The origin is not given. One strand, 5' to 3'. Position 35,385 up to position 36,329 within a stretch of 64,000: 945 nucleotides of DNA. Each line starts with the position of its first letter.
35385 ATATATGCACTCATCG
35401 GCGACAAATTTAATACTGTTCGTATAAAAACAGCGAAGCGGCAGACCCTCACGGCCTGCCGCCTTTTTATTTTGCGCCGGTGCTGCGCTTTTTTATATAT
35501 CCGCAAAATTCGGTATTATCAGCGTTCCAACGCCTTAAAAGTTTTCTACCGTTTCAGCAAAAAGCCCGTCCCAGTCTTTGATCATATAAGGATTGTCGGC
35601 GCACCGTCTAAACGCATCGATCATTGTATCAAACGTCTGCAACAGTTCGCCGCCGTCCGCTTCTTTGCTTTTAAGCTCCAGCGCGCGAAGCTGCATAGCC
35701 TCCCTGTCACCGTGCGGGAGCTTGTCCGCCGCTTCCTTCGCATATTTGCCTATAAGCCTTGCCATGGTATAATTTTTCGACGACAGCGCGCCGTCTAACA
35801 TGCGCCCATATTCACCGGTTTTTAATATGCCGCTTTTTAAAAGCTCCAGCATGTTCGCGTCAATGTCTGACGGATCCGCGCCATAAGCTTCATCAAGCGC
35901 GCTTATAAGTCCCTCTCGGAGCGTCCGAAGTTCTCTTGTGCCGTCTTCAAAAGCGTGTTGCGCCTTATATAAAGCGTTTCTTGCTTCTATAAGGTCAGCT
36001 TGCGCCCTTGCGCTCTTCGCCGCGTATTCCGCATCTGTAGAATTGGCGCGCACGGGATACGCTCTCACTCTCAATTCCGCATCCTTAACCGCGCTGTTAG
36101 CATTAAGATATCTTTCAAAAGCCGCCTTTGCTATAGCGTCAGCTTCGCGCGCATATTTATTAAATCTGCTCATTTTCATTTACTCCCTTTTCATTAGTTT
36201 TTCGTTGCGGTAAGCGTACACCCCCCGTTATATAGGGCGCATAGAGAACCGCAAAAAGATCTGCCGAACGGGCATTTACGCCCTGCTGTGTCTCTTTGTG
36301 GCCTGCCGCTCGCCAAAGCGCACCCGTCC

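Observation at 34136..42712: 8.6-kb tRNA-Leu-integrated element with switch, replication and sigma modules but no virion or transfer genes (possibly satellite/PICI-like)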

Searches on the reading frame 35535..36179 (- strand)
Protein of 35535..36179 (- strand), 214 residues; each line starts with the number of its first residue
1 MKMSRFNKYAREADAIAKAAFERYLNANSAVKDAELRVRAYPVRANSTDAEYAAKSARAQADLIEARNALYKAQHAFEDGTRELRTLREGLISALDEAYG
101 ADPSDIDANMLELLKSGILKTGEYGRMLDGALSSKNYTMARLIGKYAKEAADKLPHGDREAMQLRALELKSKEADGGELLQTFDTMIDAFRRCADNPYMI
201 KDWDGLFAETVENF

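Call 7: search_protein_families(library=pfam, max_evalue=0.01, proteins=[window:35535-36179:-])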
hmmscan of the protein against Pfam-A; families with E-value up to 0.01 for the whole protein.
window:35535-36179:- (214 aa): 0 families

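Call 8: search_protein_families(library=phrogs, max_evalue=0.01, proteins=[window:35535-36179:-])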
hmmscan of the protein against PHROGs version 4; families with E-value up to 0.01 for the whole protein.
window:35535-36179:- (214 aa): 0 families

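Call 10: search_protein_families(library=ncbifam, max_evalue=0.01, proteins=[window:35535-36179:-])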
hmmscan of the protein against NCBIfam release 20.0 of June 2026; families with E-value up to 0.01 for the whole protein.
window:35535-36179:- (214 aa): 0 families

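Call 22: find_related_loci(query=window:35535-36179:-, collection=viral_contigs, flank=10000)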
Query window:35535-36179:- (214 aa) in viral_contigs; peptide patterns used: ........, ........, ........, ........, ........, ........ (x = any residue, [..] = any of these).
9 stretches matched a pattern, but none encodes a relative of the query by tblastn (E <= 1e-3).

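Call 39: find_homologous_proteins(query=window:35535-36179:-, max_evalue=0.01)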
Query window:35535-36179:- (214 aa): 155 proteins with E <= 0.01 among 700 candidates; the best 120 are listed.
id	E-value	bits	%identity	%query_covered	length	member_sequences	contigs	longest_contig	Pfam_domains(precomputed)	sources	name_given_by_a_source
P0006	7.0e-131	452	100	99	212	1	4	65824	-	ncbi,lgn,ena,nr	ncbi:MAG: hypothetical protein IJG50_07545 [Clostridia bacterium]|nr:hypothetical protein [Clostridi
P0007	4.2e-54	202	51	99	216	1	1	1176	-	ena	-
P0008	6.3e-54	201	50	99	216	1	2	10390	-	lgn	-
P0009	9.8e-54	200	50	99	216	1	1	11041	-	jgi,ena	-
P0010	3.2e-53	199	53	99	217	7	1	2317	-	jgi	jgi:hypothetical protein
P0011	6.4e-53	198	51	99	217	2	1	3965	-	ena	-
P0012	1.6e-52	196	50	99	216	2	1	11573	-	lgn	-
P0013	2.8e-52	196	50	99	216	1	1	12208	-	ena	-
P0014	3.9e-52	195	49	99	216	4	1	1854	-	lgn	-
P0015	5.5e-52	195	50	99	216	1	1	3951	-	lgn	-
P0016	5.7e-52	195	50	99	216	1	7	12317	-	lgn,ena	-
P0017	7.9e-52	194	49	99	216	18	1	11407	-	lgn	-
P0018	1.9e-51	193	48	99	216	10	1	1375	-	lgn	-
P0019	3.7e-51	192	49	99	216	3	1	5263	-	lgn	-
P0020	4.2e-51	192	50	99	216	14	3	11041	-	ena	-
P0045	9.6e-48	181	47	99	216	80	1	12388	-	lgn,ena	-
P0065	1.6e-45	174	46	99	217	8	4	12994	-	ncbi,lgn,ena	-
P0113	1.4e-35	141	41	99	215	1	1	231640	-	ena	-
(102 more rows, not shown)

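Call 40: find_encoding_contigs(protein=P0045, flank=10000, max_places=4)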
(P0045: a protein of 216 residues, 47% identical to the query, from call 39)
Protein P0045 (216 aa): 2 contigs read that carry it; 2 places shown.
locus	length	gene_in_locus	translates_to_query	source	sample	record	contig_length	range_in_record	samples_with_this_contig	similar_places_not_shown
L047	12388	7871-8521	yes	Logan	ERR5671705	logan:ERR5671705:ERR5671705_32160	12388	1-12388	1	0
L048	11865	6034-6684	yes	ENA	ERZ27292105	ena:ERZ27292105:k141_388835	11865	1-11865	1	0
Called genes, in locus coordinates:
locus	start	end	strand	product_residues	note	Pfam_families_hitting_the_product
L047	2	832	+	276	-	?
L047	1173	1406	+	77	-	-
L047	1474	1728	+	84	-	-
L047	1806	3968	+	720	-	PF03796:DnaB_C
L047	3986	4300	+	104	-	-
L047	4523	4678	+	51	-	-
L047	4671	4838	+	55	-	-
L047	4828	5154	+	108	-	-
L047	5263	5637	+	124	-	-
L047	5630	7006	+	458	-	PF03237:Terminase_6N, PF04466:Terminase_3, PF17288:Terminase_3C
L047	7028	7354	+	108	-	-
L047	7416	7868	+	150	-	-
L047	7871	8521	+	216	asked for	-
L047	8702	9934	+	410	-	PF13102:Phage_int_SAM_5, PF02899:Phage_int_SAM_1 (weak), PF13495:Phage_int_SAM_4 (faint), PF00589:Phage_integrase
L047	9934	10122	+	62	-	PF12728:HTH_17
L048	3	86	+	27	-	?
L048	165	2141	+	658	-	PF03796:DnaB_C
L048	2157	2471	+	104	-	-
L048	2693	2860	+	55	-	-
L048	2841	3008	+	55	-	-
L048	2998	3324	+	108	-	-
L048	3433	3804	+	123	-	-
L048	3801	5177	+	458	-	PF03237:Terminase_6N, PF04466:Terminase_3, PF17288:Terminase_3C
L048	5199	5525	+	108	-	-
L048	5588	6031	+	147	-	-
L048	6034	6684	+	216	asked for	-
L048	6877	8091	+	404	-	PF13102:Phage_int_SAM_5, PF02899:Phage_int_SAM_1 (weak), PF13495:Phage_int_SAM_4 (weak), PF00589:Phage_integrase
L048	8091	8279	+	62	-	PF12728:HTH_17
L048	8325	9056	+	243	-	PF01656:CbiA, PF06564:CBP_BcsQ, PF09140:MipZ, PF13614:AAA_31, PF00142:Fer4_NifH (weak)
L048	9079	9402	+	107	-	-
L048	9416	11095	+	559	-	-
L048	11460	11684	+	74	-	-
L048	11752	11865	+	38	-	?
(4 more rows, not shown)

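Call 41: find_encoding_contigs(protein=P0113, flank=10000, max_places=4)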
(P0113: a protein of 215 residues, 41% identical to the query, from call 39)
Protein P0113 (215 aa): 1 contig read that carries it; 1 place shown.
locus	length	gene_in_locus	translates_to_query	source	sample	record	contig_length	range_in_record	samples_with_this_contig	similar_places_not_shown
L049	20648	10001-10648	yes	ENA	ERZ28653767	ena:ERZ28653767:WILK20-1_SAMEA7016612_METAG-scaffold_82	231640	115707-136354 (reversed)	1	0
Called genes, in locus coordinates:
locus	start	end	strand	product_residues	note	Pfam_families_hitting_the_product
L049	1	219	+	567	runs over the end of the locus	PF17389:Bac_rhamnosid6H (weak), PF22422:MGH1-like_GH, PF03200:Glyco_hydro_63, PF01204:Trehalase, PF03200:Glyco_hydro_63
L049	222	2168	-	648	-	PF02065:Melibiase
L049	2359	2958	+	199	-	PF07947:YhhN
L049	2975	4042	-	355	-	PF13088:BNR_2 (faint), PF02012:BNR (faint)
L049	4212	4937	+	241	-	PF00657:Lipase_GDSL (weak), PF13472:Lipase_GDSL_2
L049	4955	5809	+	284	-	PF01261:AP_endonuc_2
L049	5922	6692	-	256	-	PF08241:Methyltransf_11, PF08242:Methyltransf_12 (weak), PF13489:Methyltransf_23 (weak), PF13649:Methyltransf_25, PF13847:Methyltransf_31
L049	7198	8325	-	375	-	PF14659:Phage_int_SAM_3, PF22022:Phage_int_M (weak), PF00589:Phage_integrase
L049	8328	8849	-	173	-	-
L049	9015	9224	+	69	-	PF12728:HTH_17 (weak)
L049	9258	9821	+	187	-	-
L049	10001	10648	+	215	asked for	-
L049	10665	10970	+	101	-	-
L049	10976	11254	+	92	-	-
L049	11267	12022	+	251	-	-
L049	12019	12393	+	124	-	-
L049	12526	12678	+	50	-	-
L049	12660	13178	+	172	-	-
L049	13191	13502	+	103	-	-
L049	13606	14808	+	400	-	PF04466:Terminase_3, PF17288:Terminase_3C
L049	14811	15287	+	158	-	-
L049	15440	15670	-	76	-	-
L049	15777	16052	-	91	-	-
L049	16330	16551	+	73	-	-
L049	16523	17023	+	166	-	-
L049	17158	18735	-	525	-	PF13687:DUF4153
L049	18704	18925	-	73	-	PF13443:HTH_26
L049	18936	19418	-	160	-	PF11188:DUF2975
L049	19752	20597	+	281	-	PF00005:ABC_tran, PF02463:SMC_N (weak)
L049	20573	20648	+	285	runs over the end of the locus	PF02463:SMC_N, PF00005:ABC_tran, PF13175:AAA_15 (faint), PF13304:AAA_21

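Call 49: search_protein_families(library=phrogs, max_evalue=0.01, proteins=[L048:2157-2471:+, L048:2998-3324:+, L048:3433-3804:+, L048:3801-5177:+, L048:5199-5525:+, L048:9079-9402:+, L048:9416-11095:+, L049:11267-12022:+, L049:12660-13178:+, L049:14811-15287:+])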
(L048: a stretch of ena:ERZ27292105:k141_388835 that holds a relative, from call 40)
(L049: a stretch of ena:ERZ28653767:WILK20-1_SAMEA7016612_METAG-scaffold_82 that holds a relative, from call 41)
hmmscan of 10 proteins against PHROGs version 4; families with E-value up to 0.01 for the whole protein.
L048:2157-2471:+ (104 aa): 0 families

L048:2998-3324:+ (108 aa): 2 families
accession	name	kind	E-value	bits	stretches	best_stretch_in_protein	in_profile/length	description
phrog_2316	-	unknown function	0.00046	21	1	1-92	1-79/191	-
phrog_902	-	unknown function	0.00072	20.9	1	3-89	5-80/118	-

L048:3433-3804:+ (123 aa): 2 families
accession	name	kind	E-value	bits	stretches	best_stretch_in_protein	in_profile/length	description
phrog_2538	-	head and packaging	3.2e-08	34.7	1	8-98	7-89/129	terminase small subunit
phrog_7344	-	head and packaging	0.0019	19.4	1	21-104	30-106/161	terminase small subunit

L048:3801-5177:+ (458 aa): 7 families
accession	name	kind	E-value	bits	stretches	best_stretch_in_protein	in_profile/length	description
phrog_3717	-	head and packaging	1.1e-46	160.5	1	33-301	5-270/277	terminase large subunit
phrog_2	-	head and packaging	2.1e-45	156.8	1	45-454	275-596/807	terminase large subunit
phrog_5653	-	head and packaging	6.1e-41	141.3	1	258-449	5-179/199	terminase large subunit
phrog_6672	-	head and packaging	1.4e-26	93.7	1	354-456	32-135/145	terminase large subunit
phrog_18557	-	head and packaging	2.1e-21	76.9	1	383-454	5-77/88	terminase large subunit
phrog_8711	-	head and packaging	4.4e-15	56.5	1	31-116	5-88/89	terminase large subunit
phrog_10250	-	head and packaging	8.5e-08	33.2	1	248-453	10-218/228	terminase large subunit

L048:5199-5525:+ (108 aa): 1 family
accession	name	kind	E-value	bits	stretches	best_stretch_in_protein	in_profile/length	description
phrog_15404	-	unknown function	8.5e-08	33.5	1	5-77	7-75/89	-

L048:9079-9402:+ (107 aa): 0 families

L048:9416-11095:+ (559 aa): 1 family
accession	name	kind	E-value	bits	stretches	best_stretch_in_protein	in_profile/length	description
phrog_7874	-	unknown function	0.002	19.1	0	425-465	7-44/71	-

L049:11267-12022:+ (251 aa): 2 families
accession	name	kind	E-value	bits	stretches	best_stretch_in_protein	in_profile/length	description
phrog_2302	-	moron, auxiliary metabolic gene and host takeover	2.5e-27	96.8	1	11-227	13-271/381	phosphoadenosine phosphosulfate reductase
phrog_424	-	moron, auxiliary metabolic gene and host takeover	7.9e-12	45.9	1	10-224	145-364/460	phosphoadenosine phosphosulfate reductase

L049:12660-13178:+ (172 aa): 0 families

L049:14811-15287:+ (158 aa): 1 family
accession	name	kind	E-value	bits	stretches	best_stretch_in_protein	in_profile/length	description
phrog_33570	-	unknown function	5.4e-08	32.8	1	51-93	601-643/686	-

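Call 50: find_encoding_contigs(protein=P0065, flank=10000, max_places=6)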
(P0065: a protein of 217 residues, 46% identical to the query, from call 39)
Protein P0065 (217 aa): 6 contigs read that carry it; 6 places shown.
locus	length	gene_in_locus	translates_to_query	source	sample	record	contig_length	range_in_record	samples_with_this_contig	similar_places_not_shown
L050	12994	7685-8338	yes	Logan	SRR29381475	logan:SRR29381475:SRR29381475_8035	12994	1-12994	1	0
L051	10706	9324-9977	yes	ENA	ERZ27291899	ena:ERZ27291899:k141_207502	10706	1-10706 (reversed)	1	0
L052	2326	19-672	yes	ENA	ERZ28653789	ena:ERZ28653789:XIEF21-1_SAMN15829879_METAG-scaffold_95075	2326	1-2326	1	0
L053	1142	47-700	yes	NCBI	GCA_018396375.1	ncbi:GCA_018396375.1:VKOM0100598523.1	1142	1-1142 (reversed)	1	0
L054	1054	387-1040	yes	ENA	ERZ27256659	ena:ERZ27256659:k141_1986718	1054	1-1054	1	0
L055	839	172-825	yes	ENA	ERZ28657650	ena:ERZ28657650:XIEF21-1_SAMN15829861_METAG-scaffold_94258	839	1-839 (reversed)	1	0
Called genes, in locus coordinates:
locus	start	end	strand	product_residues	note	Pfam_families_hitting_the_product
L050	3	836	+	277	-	?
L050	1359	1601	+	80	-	-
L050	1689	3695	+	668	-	PF01751:Toprim (faint), PF13155:Toprim_2, PF13362:Toprim_3, PF13662:Toprim_4 (faint), PF03796:DnaB_C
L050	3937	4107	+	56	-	-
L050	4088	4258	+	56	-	-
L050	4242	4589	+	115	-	-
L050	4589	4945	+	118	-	-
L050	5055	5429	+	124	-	-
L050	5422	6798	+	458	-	PF03237:Terminase_6N, PF04466:Terminase_3, PF17288:Terminase_3C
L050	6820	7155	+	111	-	-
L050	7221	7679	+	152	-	-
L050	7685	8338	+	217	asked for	-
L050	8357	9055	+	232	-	-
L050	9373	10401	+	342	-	PF02899:Phage_int_SAM_1 (weak), PF13495:Phage_int_SAM_4, PF00589:Phage_integrase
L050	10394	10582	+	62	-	-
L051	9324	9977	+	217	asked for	-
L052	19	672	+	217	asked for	-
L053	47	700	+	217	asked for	-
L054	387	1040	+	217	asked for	-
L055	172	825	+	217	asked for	-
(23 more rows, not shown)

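Call 51: predict_structure(alignment_id=A1)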
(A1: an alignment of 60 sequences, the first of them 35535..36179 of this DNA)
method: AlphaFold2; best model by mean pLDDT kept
length: 214 residues; sequences in the alignment: 60
mean_pLDDT: 95.8   pTM: 0.83
mean pLDDT of the five models: 95.8, 95.4, 94.9, 94.2, 93.5
residues with pLDDT >= 90: 202; 70-90: 11; 50-70: 1; < 50: 0
segments of 3 or more residues with pLDDT < 50: none
pLDDT, mean of each block of 10 residues (from residue 1): 87 98 98 98 90 96 98 96 98 95 96 97 98 95 98 97 97 91 98 97 97 94
secondary structure, 60 per line:
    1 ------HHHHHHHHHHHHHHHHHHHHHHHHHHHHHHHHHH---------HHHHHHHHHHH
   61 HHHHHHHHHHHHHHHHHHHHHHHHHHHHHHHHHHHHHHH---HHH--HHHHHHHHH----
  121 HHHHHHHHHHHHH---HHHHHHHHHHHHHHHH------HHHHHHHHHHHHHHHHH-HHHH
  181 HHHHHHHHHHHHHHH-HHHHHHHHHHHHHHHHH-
elements in order: H7-40 H50-99 H108-116 H121-133 H137-152 H159-175 H177-195 H197-213

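Call 56: fold_search(model_id=the predicted structure, library=pdb)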
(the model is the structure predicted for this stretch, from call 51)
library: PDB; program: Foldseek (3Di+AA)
matches with E <= 10: 281; with E <= 0.001: 0
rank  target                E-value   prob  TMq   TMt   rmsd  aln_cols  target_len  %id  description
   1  5oen_B                2.6e-01  0.94  0.36  0.44  20.5       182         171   13  Crystal Structure of STAT2 in complex with IRF9 (released 2018-01-24)
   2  6qhd_B                4.3e-01  0.69  0.32  0.14  20.9       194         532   10  Lysine acetylated and tyrosine phosphorylated STAT3 in a complex with DNA (released 2019-06-19)
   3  2wcd_A                4.3e-01  0.33  0.29  0.23  17.2       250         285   16  Crystal structure of the assembled cytolysin A pore (released 2009-05-05)
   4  6mbz_A                5.2e-01  0.47  0.29  0.15  16.9       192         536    9  Structure of Transcription Factor (released 2019-06-19)
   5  9cpb_6T               6.6e-01  0.11  0.17  0.15  26.7       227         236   10  Atomic model of bovine Fallopian tube cilia doublet microtubule (48-nm periodicity) (released 2024-10-30)
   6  6qhd_A                7.2e-01  0.54  0.32  0.14  20.9       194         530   10  Lysine acetylated and tyrosine phosphorylated STAT3 in a complex with DNA (released 2019-06-19)
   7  1key_C                8.0e-01  0.20  0.21  0.22  25.4       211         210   11  Crystal Structure of Mouse Testis/Brain RNA-binding Protein (TB-RBP) (released 2002-07-03)
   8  9k49_D                8.8e-01  0.08  0.17  0.17  20.6       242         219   11  Cryo-EM structure of inner membrane TolQRA complex in CYMAL-6-Neopentyl Glycol detergent micelles (released 2025-07-09)
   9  3l0e_A                8.8e-01  0.06  0.13  0.12  24.8       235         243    9  X-ray crystal structure of a Potent Liver X Receptor Modulator (released 2010-04-07)
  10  4tql_A                1.0e+00  0.07  0.16  0.15  25.7       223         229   13  Computationally designed three helix bundle (released 2014-10-15)
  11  9rxe_MODEL_1_A        1.1e+00  0.92  0.27  0.50   9.0        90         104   20  Solution structure of the HR1c domain of human PKN1 (released 2025-12-31)
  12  8t13_A                1.1e+00  0.41  0.32  0.25  21.4       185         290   17  Cryo-EM structure of DENV2 NS5 in complex with human STAT2 with the N-terminal domain of STAT2 disordered (released 2024-01-17)
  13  1y1u_A                1.1e+00  0.28  0.27  0.14  17.4       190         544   12  Structure of unphosphorylated STAT5a (released 2005-10-04)
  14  2acl_H                1.1e+00  0.09  0.18  0.17  26.3       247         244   10  Liver X-Receptor alpha Ligand Binding Domain with SB313987 (released 2005-09-20)
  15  1bf5_A                1.1e+00  0.11  0.19  0.09  21.2       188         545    9  TYROSINE PHOSPHORYLATED STAT-1/DNA COMPLEX (released 1998-08-12)
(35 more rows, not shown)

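Call 57: fold_search(model_id=the predicted structure, library=viral)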
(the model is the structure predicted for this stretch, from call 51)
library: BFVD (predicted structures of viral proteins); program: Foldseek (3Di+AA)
matches with E <= 10: 281; with E <= 0.001: 0
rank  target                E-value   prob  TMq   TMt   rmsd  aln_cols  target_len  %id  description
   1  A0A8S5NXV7            1.5e-01  0.99  0.51  0.52   7.1       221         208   15  Uncharacterized protein [Siphoviridae sp. ctINK4]
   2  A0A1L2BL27            2.7e-01  0.95  0.35  0.26  23.8       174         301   14  (no name in the UniProt tables at hand)
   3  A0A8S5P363            2.8e-01  0.57  0.23  0.33  13.4       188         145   15  Sigma-70, region 4 [Myoviridae sp. ctegP15]
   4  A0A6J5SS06            3.0e-01  0.30  0.24  0.07  34.9       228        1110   17  Uncharacterized protein [uncultured Caudovirales phage]
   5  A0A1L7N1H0            3.2e-01  0.57  0.28  0.28  16.1       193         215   14  Uncharacterized protein [Ralstonia phage RP12]
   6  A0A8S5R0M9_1          3.9e-01  0.92  0.46  0.16   9.8       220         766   16  Chromosome segregation ATPase [Siphoviridae sp. ctyvQ1]
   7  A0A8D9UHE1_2          5.0e-01  0.38  0.29  0.06  22.4       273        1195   14  PolyVal ADP-ribosyltransferase [Myoviridae sp. ctjz83]
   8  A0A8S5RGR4            5.5e-01  0.13  0.19  0.07  28.6       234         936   14  Chromosome segregation ATPase (Fragment) [virus sp. ctiha2]
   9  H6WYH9                7.0e-01  0.44  0.30  0.27  15.5       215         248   10  Tail related protein [Hafnia phage Enc34]
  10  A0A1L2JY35            9.3e-01  0.44  0.27  0.36  25.2       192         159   14  Uncharacterized protein [Aeribacillus phage AP45]
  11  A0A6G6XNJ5            9.3e-01  0.21  0.29  0.09  25.9       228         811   12  (no name in the UniProt tables at hand)
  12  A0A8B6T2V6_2          9.3e-01  0.20  0.24  0.06  21.6       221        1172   13  Large tegument protein [Otarine gammaherpesvirus 4]
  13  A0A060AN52            9.3e-01  0.10  0.17  0.12  25.1       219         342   14  Tail tape measure protein [Enterococcus phage IME-EFm1]
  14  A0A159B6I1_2          1.1e+00  0.99  0.32  0.09   2.8        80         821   22  (no name in the UniProt tables at hand)
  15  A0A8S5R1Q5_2          1.2e+00  0.11  0.20  0.05  31.4       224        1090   13  Tail tape measure [Siphoviridae sp. ctj7g1]
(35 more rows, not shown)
